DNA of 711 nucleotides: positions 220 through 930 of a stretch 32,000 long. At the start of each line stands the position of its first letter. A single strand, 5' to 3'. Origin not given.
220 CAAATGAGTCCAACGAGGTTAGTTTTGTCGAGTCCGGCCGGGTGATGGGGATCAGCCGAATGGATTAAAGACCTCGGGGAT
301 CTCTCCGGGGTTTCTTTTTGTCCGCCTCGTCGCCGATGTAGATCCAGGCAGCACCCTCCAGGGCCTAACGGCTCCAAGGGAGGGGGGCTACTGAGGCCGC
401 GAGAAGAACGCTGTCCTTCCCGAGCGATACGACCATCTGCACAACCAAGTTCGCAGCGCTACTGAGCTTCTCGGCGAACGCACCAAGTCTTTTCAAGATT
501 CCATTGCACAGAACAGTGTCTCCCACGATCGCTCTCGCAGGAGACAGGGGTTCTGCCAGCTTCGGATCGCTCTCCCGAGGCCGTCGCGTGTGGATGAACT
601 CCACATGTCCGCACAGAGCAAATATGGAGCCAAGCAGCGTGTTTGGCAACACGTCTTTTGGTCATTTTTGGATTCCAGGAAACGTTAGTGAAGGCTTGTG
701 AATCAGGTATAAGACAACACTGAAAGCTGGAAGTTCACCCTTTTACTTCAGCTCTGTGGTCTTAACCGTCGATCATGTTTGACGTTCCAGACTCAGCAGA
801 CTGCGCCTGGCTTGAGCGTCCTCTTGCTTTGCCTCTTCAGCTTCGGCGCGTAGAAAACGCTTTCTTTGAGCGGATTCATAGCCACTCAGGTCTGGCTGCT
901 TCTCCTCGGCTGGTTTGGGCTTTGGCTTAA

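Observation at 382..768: Two copies of a ~390-nt non-coding element with compensatory hairpin substitutions: candidate structured RNA of unknown family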

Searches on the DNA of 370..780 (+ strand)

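Call 28: search_dna_similar(query=window:370-780:+, collection=phages, mode=distant)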
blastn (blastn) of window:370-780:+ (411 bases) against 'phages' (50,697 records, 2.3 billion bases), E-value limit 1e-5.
No match.
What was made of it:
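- Tried and rejected: Phage origin: there is no blastn match in 50,697 phage records (call 28).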
